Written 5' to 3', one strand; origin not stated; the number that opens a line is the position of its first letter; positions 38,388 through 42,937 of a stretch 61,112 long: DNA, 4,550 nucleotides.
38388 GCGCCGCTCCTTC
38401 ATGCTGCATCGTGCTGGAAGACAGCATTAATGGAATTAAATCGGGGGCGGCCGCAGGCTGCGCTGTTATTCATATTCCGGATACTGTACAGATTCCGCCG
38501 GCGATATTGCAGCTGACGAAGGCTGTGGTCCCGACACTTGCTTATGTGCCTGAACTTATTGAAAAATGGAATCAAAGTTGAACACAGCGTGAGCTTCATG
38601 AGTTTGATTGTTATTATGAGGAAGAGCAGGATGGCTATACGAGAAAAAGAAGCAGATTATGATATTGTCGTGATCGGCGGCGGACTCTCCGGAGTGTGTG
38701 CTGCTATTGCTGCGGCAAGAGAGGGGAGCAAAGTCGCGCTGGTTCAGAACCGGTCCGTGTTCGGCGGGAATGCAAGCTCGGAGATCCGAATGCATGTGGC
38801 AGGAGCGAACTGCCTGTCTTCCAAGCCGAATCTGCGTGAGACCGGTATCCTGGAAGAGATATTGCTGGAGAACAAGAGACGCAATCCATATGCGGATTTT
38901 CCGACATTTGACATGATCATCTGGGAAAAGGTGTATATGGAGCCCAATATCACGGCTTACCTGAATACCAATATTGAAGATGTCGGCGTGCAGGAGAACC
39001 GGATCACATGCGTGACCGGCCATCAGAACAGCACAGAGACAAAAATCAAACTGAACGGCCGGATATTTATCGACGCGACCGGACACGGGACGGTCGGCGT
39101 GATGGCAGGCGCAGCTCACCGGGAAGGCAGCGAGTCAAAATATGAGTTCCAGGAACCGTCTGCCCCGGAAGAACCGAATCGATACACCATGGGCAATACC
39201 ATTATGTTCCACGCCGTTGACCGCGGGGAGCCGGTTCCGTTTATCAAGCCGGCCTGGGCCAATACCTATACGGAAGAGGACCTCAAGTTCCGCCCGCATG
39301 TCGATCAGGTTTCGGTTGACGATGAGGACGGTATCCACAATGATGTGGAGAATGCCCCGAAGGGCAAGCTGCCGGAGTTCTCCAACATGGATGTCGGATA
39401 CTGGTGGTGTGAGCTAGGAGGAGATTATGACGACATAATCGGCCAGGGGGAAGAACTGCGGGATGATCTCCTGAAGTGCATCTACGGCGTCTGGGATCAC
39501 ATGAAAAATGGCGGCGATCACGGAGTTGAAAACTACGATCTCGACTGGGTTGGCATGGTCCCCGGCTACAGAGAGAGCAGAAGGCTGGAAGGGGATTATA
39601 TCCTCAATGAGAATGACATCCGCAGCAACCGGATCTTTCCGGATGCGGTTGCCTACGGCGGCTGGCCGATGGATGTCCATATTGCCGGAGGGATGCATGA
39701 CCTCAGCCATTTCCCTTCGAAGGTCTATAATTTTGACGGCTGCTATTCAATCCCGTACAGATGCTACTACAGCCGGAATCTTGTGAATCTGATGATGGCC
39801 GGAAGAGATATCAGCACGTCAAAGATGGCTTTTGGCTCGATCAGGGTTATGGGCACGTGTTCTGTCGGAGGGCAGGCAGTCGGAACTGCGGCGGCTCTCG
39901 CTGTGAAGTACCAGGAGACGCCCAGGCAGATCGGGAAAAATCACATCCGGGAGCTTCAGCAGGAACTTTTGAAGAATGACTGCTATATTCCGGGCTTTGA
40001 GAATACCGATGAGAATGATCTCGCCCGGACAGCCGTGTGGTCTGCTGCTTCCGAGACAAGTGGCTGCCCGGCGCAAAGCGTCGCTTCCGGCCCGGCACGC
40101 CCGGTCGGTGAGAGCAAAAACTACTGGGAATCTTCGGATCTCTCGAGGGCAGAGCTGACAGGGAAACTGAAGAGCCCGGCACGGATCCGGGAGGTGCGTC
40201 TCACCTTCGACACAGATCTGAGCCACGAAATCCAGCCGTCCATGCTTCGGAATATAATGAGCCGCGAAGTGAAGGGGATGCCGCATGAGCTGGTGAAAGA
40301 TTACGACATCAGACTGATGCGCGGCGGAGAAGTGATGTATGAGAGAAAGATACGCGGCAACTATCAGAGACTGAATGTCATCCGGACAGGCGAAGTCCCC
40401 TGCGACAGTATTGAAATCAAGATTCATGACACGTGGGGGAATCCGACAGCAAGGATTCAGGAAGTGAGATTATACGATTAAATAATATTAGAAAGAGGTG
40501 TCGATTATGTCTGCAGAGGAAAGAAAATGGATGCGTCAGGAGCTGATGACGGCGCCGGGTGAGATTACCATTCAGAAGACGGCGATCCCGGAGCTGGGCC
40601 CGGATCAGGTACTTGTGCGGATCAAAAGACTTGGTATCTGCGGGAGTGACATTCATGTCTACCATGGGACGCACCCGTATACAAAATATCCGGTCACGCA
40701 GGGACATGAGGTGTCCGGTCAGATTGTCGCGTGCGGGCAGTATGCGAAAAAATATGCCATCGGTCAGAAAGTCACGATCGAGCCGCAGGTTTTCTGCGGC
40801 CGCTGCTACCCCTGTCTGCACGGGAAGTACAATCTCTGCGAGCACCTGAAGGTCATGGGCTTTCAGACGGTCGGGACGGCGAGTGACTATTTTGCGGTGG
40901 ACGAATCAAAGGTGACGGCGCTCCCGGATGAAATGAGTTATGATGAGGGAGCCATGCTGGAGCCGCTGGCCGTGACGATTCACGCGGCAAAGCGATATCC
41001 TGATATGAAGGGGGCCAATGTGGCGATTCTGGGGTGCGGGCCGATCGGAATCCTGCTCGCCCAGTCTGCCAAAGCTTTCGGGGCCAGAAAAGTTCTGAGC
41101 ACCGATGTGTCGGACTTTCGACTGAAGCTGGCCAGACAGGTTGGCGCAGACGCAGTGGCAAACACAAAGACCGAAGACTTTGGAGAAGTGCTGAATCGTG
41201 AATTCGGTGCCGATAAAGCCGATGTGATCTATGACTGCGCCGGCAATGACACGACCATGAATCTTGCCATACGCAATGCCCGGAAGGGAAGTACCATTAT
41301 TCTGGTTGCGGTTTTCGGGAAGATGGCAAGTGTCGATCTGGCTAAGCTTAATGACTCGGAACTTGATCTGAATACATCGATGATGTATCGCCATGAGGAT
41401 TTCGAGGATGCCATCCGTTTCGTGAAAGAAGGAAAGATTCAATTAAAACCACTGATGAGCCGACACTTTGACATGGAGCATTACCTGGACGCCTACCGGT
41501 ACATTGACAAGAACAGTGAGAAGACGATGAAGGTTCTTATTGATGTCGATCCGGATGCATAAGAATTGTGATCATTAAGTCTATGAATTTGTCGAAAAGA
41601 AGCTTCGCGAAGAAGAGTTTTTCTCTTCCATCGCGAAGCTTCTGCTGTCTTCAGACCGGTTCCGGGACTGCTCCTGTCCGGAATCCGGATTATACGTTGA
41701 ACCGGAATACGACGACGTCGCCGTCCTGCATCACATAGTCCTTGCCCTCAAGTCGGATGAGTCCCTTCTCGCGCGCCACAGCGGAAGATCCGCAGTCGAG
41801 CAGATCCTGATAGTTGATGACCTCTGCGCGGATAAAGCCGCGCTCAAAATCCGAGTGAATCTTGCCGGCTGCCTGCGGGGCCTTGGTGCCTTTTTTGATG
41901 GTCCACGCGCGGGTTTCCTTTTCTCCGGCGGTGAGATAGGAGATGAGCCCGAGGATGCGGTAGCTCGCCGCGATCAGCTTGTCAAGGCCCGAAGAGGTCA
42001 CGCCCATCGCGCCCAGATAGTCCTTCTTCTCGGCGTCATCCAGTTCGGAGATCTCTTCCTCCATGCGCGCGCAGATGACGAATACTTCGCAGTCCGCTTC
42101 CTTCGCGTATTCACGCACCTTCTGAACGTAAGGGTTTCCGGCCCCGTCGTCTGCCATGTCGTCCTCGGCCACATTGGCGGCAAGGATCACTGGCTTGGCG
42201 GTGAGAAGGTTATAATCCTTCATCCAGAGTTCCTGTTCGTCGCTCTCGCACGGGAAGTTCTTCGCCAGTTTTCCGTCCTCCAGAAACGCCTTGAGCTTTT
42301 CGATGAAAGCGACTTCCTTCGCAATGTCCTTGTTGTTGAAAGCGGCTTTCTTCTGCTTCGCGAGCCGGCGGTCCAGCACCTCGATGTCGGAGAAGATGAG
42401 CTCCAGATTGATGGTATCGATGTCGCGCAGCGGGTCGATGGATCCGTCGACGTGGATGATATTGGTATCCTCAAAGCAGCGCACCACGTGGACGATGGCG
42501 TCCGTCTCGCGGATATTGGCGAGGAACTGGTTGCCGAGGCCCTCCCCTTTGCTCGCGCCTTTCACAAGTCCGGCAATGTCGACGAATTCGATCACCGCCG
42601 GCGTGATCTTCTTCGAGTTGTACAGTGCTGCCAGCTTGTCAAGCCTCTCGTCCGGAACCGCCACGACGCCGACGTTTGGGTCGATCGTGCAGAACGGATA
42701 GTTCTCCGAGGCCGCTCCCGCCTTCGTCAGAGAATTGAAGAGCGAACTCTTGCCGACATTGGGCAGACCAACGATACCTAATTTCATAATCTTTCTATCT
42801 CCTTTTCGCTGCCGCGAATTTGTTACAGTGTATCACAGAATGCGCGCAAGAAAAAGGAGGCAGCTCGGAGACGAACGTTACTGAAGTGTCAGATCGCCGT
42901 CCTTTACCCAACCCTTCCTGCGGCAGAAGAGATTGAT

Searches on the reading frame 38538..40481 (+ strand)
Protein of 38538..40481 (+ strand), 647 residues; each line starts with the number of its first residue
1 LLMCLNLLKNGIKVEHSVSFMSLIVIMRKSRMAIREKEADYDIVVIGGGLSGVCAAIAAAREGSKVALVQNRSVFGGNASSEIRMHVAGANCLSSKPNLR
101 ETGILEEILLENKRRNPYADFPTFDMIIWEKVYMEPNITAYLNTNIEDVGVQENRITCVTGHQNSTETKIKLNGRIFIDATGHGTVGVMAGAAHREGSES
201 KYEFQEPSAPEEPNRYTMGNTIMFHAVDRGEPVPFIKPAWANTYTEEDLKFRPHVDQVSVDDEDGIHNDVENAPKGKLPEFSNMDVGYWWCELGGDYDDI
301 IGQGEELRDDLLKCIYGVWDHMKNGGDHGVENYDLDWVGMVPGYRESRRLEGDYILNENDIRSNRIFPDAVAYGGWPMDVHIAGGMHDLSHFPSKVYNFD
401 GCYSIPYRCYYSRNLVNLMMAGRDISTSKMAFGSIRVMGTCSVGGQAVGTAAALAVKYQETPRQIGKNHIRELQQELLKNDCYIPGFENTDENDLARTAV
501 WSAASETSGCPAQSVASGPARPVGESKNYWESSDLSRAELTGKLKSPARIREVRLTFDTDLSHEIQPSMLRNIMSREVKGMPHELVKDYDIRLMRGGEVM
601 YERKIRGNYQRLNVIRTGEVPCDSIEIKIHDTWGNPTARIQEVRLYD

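Call 13: search_protein_families(library=pfam, proteins=[window:38538-40481:+], max_evalue=0.001)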
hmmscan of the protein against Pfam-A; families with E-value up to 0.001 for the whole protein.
window:38538-40481:+ (647 aa): 8 families
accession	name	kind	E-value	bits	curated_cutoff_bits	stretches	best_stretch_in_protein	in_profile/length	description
PF12831.13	FAD_oxidored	-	2e-88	297.9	27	1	42-477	1-416/416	FAD dependent oxidoreductase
PF00890.30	FAD_binding_2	-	2.4e-08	34.1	20.4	1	42-79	1-38/414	FAD binding domain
PF13450.12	NAD_binding_8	-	3.7e-07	30.7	21.9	1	45-82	1-38/68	NAD(P)-binding Rossmann-like domain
PF01946.23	Thi4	-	1e-06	28.6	26.2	1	35-185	12-170/235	Thi4 family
PF01134.28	GIDA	-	1.5e-06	28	22.1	1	42-71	1-30/391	Glucose inhibited division protein A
PF07992.20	Pyr_redox_2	-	4.6e-06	26.7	26.1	1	41-162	1-91/291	Pyridine nucleotide-disulphide oxidoreductase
PF01266.30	DAO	-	6.8e-06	26.3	27.9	1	42-81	1-40/353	FAD dependent oxidoreductase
PF03486.20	HI0933_like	-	0.00031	20.7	50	1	42-76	2-36/244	HI0933-like protein Rossmann domain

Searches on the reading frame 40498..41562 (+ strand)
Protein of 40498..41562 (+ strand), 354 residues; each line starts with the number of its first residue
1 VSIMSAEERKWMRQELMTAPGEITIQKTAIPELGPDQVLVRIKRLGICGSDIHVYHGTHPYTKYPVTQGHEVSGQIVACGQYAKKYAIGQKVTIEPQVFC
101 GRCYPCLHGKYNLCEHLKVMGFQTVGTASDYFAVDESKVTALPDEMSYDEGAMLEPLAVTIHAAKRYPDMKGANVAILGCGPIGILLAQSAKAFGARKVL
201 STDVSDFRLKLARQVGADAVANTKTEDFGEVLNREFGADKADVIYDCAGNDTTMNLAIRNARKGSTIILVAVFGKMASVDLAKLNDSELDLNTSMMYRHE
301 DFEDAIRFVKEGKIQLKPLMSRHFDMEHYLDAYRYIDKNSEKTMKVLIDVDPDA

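Call 13: search_protein_families(library=pfam, proteins=[window:40498-41562:+], max_evalue=0.001)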
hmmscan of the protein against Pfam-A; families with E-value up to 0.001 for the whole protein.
window:40498-41562:+ (354 aa): 4 families
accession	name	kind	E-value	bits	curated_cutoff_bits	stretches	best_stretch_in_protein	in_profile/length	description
PF08240.17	ADH_N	-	1.1e-29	103.2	23.5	1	34-144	1-104/104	Alcohol dehydrogenase GroES-like domain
PF00107.32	ADH_zinc_N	-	5.9e-28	97.8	31.8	1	182-310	1-128/129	Zinc-binding dehydrogenase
PF13602.12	ADH_zinc_N_2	-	9.9e-11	43.1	27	1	216-340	2-127/134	Zinc-binding dehydrogenase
PF16912.11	Glu_dehyd_C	-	1.6e-08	34.7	34.9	1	151-348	4-209/211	Glucose dehydrogenase C-terminus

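Call 60: search_protein_families(library=ncbifam, proteins=[window:40498-41562:+], max_evalue=0.00001)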
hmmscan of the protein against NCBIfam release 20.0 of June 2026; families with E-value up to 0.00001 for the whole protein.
window:40498-41562:+ (354 aa): 22 families
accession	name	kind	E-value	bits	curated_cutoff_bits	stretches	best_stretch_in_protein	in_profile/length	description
NF003808.0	PRK05396.1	equivalog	8.4e-64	215.6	380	1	23-349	13-339/341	L-threonine 3-dehydrogenase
NF007489.0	PRK10083.1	equivalog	3.2e-62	210.5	376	1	15-350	4-337/339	Zn-dependent oxidoreductase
NF041097.1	keto_inos_dh_IolM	equivalog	9.9e-59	198.9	450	1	9-343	26-384/389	scyllo-inosose 3-dehydrogenase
TIGR00692.1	tdh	equivalog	1.4e-58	198.6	458.35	1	23-347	11-337/340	L-threonine 3-dehydrogenase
NF007375.0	PRK09880.1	equivalog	1.7e-56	191.5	469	1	33-348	25-341/344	L-idonate 5-dehydrogenase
NF007642.0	PRK10309.1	equivalog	4.8e-53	180.6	550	1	16-348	5-344/347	galactitol-1-phosphate 5-dehydrogenase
NF010344.0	PRK13771.1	subfamily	5.4e-38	130.8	349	1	22-350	12-333/334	putative alcohol dehydrogenase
NF006940.0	PRK09422.1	equivalog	4.8e-34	117.8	344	1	16-317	5-306/338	alcohol dehydrogenase AdhP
TIGR03989.1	Rxyl_3153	subfamily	4e-33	115.2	440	2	19-116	10-107/370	NDMA-dependent alcohol dehydrogenase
NF041172.1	AcrlCoa_red_Thmprot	equivalog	6.3e-32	110.8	500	1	23-349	13-333/334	acryloyl-CoA reductase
TIGR03201.1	dearomat_had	equivalog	4.8e-31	108.1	338.65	1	16-323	3-324/349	6-hydroxycyclohex-1-ene-1-carbonyl-CoA dehydrogenase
NF047908.1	AldhRedAhr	equivalog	1.4e-29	103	470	1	21-336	14-322/335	NADPH-dependent aldehyde reductase Ahr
TIGR02824.1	quinone_pig3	subfamily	3.5e-29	101.9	296.8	2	118-348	84-323/325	putative NAD(P)H quinone oxidoreductase, PIG3 family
TIGR03366.1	HpnZ_proposed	hypoth_equivalog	4.7e-29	101.6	328.1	1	31-311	1-295/315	putative phosphonate catabolism associated alcohol dehydrogenase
TIGR03451.1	mycoS_dep_FDH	equivalog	4.2e-26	91.6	512.9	2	171-336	176-346/358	S-(hydroxymethyl)mycothiol dehydrogenase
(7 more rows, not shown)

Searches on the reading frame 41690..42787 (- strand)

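Call 13: search_protein_families(library=pfam, proteins=[window:41690-42787:-], max_evalue=0.001)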
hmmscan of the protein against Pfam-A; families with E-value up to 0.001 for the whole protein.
window:41690-42787:- (365 aa): 3 families
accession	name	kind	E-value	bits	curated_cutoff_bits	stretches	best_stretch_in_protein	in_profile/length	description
PF06071.19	YchF-GTPase_C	-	1e-39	134.9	27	1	281-364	1-84/84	Protein of unknown function (DUF933)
PF01926.29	MMR_HSR1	-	2.6e-23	82.7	21.9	1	3-107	2-86/113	50S ribosome-binding GTPase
PF02421.24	FeoB_N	-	3e-08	33.8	27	1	3-47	3-47/156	Ferrous iron transport protein B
